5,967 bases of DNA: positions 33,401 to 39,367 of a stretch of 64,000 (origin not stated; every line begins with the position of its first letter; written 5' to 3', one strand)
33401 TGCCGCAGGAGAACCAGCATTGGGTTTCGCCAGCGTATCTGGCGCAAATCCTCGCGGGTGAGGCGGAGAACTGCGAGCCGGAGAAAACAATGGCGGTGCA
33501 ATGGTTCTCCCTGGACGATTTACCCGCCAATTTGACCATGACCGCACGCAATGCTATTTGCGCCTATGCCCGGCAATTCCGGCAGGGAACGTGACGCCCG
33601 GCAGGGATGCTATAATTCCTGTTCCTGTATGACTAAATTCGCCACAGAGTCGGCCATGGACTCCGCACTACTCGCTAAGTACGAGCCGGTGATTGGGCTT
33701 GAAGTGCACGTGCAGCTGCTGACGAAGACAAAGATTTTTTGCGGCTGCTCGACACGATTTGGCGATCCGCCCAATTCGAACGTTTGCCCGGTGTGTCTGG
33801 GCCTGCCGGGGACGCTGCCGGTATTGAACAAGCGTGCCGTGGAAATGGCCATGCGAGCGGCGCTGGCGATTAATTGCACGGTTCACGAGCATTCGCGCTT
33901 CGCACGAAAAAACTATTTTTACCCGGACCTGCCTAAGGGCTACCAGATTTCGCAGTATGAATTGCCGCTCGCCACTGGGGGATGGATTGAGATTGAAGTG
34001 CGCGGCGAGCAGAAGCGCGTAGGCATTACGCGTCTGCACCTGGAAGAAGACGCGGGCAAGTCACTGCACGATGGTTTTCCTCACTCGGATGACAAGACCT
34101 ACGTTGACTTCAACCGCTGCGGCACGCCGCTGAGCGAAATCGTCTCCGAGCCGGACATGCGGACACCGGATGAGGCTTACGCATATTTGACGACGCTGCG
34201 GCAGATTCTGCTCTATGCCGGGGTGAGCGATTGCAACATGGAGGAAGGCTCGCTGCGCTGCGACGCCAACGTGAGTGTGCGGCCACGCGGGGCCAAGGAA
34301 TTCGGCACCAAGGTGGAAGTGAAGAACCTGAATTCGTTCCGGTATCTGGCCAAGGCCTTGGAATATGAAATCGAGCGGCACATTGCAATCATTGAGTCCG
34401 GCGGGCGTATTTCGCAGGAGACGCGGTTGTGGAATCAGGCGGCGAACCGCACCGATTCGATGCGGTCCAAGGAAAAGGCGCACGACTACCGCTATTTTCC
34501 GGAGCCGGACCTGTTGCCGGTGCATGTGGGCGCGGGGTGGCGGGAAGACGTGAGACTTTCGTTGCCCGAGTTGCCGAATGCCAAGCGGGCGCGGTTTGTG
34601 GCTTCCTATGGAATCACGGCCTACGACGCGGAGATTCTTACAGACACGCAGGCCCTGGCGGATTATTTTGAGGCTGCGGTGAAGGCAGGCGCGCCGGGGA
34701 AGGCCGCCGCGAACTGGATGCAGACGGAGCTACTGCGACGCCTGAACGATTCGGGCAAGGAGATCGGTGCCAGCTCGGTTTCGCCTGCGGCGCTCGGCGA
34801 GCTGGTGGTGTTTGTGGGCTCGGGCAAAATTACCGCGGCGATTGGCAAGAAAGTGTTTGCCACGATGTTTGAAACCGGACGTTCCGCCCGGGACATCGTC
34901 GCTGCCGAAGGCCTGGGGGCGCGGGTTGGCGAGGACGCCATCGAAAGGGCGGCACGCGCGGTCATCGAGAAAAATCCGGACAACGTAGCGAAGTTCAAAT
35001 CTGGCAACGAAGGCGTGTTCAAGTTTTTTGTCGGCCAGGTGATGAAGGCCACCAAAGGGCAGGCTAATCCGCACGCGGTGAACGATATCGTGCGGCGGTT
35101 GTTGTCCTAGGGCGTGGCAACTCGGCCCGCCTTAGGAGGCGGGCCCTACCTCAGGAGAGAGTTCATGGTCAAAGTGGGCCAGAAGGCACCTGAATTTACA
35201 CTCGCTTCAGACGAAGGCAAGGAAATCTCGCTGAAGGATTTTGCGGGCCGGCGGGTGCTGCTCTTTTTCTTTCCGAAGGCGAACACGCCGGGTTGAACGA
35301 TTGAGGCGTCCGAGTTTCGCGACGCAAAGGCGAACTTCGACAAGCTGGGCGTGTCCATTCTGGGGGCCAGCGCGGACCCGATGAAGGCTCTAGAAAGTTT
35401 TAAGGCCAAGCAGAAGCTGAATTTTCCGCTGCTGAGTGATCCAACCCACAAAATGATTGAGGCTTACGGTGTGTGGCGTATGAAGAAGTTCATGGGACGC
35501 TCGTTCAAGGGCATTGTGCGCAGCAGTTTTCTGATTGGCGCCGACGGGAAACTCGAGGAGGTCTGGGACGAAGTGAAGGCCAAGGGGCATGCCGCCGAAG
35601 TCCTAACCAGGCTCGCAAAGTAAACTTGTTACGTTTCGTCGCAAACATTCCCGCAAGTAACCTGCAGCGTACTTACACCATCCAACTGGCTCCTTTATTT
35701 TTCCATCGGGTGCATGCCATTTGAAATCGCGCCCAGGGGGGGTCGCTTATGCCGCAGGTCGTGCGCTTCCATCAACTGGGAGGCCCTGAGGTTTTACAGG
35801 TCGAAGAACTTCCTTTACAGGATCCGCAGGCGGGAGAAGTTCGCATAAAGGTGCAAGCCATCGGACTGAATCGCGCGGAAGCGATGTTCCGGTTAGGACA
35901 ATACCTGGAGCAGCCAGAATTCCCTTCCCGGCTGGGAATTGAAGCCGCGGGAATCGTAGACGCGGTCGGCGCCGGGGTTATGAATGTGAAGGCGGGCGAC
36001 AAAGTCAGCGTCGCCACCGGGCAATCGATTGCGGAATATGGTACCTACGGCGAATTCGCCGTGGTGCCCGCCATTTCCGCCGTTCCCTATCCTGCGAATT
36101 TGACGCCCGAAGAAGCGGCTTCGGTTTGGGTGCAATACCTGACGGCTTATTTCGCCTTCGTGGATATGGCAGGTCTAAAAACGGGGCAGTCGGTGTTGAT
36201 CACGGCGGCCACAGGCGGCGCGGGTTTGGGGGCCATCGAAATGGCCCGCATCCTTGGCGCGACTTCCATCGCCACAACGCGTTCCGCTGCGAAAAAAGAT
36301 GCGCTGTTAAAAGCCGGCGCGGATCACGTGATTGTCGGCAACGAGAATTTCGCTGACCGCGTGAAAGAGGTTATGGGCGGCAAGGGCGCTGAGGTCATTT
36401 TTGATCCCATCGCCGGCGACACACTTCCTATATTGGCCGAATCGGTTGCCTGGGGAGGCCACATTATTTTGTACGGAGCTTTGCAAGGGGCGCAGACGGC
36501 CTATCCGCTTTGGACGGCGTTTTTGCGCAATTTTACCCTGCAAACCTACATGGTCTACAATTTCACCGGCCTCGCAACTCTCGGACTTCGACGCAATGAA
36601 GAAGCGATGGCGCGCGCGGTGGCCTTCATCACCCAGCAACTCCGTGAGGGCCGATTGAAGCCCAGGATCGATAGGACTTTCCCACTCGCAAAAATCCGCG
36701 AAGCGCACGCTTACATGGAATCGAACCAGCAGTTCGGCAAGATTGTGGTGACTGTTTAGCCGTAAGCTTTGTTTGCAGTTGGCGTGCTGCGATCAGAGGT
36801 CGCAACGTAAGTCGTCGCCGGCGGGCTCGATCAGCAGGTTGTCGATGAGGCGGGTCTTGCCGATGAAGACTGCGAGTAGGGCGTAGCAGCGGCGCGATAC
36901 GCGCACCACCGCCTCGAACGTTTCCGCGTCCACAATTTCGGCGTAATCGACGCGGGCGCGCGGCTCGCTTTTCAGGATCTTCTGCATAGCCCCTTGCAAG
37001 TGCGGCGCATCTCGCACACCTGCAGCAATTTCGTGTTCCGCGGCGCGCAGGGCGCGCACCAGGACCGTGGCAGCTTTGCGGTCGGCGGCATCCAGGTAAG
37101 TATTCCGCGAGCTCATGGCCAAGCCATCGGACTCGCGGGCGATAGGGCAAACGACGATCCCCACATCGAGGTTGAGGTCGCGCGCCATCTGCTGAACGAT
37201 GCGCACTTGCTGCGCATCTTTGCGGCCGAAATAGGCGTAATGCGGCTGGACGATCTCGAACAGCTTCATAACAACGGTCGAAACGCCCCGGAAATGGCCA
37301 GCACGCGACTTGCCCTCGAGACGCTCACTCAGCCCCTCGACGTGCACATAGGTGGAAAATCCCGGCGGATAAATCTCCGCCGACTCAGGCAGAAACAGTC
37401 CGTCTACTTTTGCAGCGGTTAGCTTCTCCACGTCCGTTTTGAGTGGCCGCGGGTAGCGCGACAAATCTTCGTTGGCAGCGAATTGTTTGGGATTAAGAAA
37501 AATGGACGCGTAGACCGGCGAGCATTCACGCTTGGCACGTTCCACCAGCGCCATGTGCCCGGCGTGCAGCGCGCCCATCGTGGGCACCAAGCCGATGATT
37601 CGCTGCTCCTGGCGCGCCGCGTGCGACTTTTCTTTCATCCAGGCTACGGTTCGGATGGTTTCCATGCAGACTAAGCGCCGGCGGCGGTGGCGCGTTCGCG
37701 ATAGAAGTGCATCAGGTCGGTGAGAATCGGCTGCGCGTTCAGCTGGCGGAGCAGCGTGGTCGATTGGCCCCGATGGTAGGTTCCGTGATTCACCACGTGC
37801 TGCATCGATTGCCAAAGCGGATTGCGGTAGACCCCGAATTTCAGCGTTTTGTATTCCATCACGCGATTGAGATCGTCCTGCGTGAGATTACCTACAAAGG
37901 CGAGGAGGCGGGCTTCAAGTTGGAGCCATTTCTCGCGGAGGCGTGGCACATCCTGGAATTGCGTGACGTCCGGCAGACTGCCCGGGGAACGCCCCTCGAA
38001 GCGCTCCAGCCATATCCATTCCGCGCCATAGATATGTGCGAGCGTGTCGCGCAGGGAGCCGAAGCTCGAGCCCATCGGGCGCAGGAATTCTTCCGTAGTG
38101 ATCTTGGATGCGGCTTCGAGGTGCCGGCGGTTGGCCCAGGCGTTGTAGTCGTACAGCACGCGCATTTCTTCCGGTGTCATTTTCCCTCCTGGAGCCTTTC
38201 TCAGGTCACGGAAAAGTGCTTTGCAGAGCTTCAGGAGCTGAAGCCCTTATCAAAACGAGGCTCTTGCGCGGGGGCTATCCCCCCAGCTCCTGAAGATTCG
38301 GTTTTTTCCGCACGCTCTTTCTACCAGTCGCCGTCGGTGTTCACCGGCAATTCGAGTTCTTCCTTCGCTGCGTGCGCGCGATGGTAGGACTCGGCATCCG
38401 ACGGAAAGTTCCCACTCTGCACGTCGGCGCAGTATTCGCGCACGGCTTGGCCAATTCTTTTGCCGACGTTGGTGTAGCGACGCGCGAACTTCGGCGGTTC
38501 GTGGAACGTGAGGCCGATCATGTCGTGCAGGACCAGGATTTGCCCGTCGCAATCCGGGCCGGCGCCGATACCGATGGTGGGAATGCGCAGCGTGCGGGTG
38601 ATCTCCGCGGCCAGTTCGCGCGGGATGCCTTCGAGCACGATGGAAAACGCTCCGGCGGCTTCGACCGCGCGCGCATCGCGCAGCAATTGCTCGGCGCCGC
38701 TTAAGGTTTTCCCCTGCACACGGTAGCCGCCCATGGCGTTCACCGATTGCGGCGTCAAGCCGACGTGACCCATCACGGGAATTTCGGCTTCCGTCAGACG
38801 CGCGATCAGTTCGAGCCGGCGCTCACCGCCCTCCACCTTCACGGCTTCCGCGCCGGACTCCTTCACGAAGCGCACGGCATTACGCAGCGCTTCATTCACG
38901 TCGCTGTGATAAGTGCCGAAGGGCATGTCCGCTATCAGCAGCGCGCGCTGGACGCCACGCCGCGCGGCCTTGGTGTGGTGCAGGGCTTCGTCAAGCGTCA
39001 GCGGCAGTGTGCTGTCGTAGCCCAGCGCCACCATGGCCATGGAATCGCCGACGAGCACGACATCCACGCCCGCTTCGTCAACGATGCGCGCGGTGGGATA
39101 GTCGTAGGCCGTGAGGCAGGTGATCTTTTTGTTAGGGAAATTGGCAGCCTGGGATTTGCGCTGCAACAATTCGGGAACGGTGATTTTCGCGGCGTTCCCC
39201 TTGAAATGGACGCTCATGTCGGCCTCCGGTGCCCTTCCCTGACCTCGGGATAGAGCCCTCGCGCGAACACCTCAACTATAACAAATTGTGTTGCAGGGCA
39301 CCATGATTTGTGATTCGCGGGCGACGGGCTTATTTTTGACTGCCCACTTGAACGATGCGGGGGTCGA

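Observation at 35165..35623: Hidden selenoprotein: BCP peroxiredoxin with UGA at the peroxidatic site and a SECIS-like hairpin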

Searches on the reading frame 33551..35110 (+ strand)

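Call 45: search_protein_families(library=ncbifam, proteins=[window:33551-35110:+], max_evalue=0.00001)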
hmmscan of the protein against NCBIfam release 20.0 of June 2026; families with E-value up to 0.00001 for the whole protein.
window:33551-35110:+ (519 aa): 9 families
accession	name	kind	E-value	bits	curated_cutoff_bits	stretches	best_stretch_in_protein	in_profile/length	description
NF004014.0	PRK05477.1-4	equivalog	4.2e-207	688.6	414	1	43-518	2-474/475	Asp-tRNA(Asn)/Glu-tRNA(Gln) amidotransferase subunit GatB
NF004012.0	PRK05477.1-2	equivalog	1.4e-203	677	338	1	43-518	3-478/481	Asp-tRNA(Asn)/Glu-tRNA(Gln) amidotransferase subunit GatB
NF004015.0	PRK05477.1-5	equivalog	5.7e-185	615.6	628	1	42-518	13-486/488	Asp-tRNA(Asn)/Glu-tRNA(Gln) amidotransferase subunit GatB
NF004011.1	PRK05477.1-1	equivalog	5.6e-177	589.2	680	1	43-516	2-471/475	Asp-tRNA(Asn)/Glu-tRNA(Gln) amidotransferase subunit GatB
TIGR00133.1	gatB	equivalog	6.3e-177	588.9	314.8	1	43-518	3-480/481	Asp-tRNA(Asn)/Glu-tRNA(Gln) amidotransferase subunit GatB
NF004013.0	PRK05477.1-3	equivalog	4.1e-158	527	653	1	39-515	12-496/501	Asp-tRNA(Asn)/Glu-tRNA(Gln) amidotransferase subunit GatB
NF003107.0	PRK04028.1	equivalog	6.3e-43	147.1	456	2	287-517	403-623/630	Glu-tRNA(Gln) amidotransferase subunit GatE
TIGR00134.1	gatE_arch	equivalog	1.9e-37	128.8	319.55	2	92-282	92-263/622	Glu-tRNA(Gln) amidotransferase subunit GatE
NF011291.0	PRK14703.1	equivalog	4.3e-36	124.5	681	1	342-518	596-767/769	glutamine--tRNA ligase/YqeY domain fusion protein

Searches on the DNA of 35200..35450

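Call 54: search_rna_families(source=window, start=35200, end=35450, threshold=evalue, max_evalue=10, show_alignments=3)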
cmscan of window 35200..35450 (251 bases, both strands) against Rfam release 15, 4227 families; matches with E-value up to 10: 0.
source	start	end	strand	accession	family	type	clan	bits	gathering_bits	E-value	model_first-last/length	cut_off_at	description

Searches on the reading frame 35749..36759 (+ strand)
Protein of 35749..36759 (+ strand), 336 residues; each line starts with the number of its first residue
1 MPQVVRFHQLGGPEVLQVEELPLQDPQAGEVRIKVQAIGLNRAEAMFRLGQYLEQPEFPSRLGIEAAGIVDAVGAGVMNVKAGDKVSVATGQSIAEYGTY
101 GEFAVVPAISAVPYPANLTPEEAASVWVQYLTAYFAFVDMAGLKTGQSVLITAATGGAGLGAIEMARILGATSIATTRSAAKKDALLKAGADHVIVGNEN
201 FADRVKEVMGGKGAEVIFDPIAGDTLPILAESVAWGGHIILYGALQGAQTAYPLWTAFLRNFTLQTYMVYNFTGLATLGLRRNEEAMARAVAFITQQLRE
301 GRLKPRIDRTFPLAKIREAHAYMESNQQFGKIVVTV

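Call 13: find_encoding_contigs(protein=window:35749-36759:+, flank=10000, max_places=6)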
Protein window:35749-36759:+ (336 aa): no gene with exactly this product is on record in the collection.

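Call 45: search_protein_families(library=ncbifam, proteins=[window:35749-36759:+], max_evalue=0.00001)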
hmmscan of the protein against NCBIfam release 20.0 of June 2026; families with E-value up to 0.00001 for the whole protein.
window:35749-36759:+ (336 aa): 23 families
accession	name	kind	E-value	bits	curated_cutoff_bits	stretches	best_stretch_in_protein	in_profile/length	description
TIGR02824.1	quinone_pig3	subfamily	3.2e-66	223.5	296.8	1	5-336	4-325/325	putative NAD(P)H quinone oxidoreductase, PIG3 family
NF008024.0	PRK10754.1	subfamily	5.3e-45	153.9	348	1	2-330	2-321/327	NADPH:quinone reductase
NF010344.0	PRK13771.1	subfamily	2.3e-32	112.3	349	1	98-335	116-332/334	putative alcohol dehydrogenase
NF041183.1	Pks2_ls1_myc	equivalog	3.2e-30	103.8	2400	1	24-336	1428-1729/2086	sulfolipid-1 biosynthesis phthioceranic/hydroxyphthioceranic acid synthase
NF041172.1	AcrlCoa_red_Thmprot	equivalog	5.7e-28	97.8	500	1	98-335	116-333/334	acryloyl-CoA reductase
TIGR03989.1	Rxyl_3153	subfamily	3e-26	92.5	440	2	94-252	135-296/370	NDMA-dependent alcohol dehydrogenase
TIGR02823.1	oxido_YhdH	subfamily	1.7e-25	89.5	297.25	1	16-265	14-264/324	acrylyl-CoA reductase family protein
TIGR01751.1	crot-CoA-red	equivalog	2.3e-23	82.5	378.55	1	96-199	138-243/398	crotonyl-CoA carboxylase/reductase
TIGR02817.1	adh_fam_1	subfamily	8.1e-22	78.1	284.05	1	20-334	21-333/336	zinc-binding alcohol dehydrogenase family protein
TIGR02818.1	adh_III_F_hyde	equivalog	2.3e-18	66.4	543.95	1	14-86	12-83/368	S-(hydroxymethyl)glutathione dehydrogenase/class III alcohol dehydrogenase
TIGR03451.1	mycoS_dep_FDH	equivalog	1.4e-16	60.3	512.9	1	16-88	14-84/358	S-(hydroxymethyl)mycothiol dehydrogenase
TIGR00692.1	tdh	equivalog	8e-14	51.4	458.35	1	95-334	114-338/340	L-threonine 3-dehydrogenase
NF006940.0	PRK09422.1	equivalog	1.7e-13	50.3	344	1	98-217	115-235/338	alcohol dehydrogenase AdhP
NF051456.1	acrylyl_AcuI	equivalog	6.9e-13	48.1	440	1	19-264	18-263/325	acrylyl-CoA reductase (NADPH)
NF041097.1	keto_inos_dh_IolM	equivalog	6.9e-13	48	450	1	134-245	194-313/389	scyllo-inosose 3-dehydrogenase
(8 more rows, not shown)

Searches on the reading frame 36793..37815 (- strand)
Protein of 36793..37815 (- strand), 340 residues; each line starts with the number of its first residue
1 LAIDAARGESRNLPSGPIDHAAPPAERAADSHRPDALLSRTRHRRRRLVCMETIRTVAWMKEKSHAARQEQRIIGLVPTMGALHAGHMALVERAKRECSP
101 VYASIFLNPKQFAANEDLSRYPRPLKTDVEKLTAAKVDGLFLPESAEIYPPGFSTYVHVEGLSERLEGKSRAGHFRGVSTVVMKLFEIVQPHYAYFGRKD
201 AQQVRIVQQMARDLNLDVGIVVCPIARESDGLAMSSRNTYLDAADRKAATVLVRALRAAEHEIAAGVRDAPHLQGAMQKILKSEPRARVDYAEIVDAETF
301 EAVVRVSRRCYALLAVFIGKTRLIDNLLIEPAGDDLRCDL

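Call 45: search_protein_families(library=ncbifam, proteins=[window:36793-37815:-], max_evalue=0.00001)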
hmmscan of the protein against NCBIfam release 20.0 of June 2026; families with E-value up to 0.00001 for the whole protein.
window:36793-37815:- (340 aa): 2 families
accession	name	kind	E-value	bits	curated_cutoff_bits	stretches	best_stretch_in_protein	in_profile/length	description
TIGR00018.1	panC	equivalog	2.5e-95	318.7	212.75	1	51-330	1-283/283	pantoate--beta-alanine ligase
NF010004.0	PRK13477.1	equivalog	2.1e-84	283.8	524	1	51-330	2-282/514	bifunctional pantoate--beta-alanine ligase/(d)CMP kinase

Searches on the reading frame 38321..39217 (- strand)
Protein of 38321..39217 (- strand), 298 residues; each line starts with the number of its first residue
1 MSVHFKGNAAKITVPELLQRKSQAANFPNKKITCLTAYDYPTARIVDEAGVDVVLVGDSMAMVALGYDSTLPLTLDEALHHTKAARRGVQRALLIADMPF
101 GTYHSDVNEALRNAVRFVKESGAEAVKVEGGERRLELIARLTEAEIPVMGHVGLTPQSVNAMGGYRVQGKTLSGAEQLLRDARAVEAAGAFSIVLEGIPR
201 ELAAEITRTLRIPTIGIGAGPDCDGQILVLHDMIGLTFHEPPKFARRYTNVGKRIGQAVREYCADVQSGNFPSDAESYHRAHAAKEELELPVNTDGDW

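Call 45: search_protein_families(library=ncbifam, proteins=[window:38321-39217:-], max_evalue=0.00001)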
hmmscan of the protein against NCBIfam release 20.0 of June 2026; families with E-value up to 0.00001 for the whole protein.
window:38321-39217:- (298 aa): 2 families
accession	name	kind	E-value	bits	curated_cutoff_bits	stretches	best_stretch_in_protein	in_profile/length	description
NF001452.0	PRK00311.1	subfamily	1.2e-113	378.9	272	1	13-279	6-267/267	3-methyl-2-oxobutanoate hydroxymethyltransferase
TIGR00222.1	panB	equivalog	1.8e-106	355.5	207.55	1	17-279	8-264/264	3-methyl-2-oxobutanoate hydroxymethyltransferase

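Call 82: find_encoding_contigs(protein=window:38321-39217:-, flank=1000, max_places=6)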
Protein window:38321-39217:- (298 aa): 2 contigs read that carry it; 2 places shown.
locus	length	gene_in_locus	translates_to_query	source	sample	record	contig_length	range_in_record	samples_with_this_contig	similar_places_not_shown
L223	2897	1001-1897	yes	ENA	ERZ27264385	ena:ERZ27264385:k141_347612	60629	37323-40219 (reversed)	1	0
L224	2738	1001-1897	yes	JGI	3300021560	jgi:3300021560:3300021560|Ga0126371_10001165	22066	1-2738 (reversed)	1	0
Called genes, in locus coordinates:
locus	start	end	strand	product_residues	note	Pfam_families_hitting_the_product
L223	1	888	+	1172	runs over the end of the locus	PF13385:Laminin_G_3, PF02837:Glyco_hydro_2_N (weak), PF22666:Glyco_hydro_2_N2, PF00703:Glyco_hydro_2, PF02836:Glyco_hydro_2_C (weak), PF18368:Ig_GlcNase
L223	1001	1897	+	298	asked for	PF02548:Pantoate_transf, PF13714:PEP_mutase (faint)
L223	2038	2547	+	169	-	PF05163:DinB, PF12867:DinB_2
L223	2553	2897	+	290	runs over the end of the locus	PF02569:Pantoate_ligase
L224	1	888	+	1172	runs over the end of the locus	PF13385:Laminin_G_3, PF02837:Glyco_hydro_2_N (weak), PF22666:Glyco_hydro_2_N2, PF00703:Glyco_hydro_2, PF02836:Glyco_hydro_2_C (weak), PF18368:Ig_GlcNase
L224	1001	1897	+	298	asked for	PF02548:Pantoate_transf, PF13714:PEP_mutase (faint)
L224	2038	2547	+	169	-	PF05163:DinB, PF12867:DinB_2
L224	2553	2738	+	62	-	?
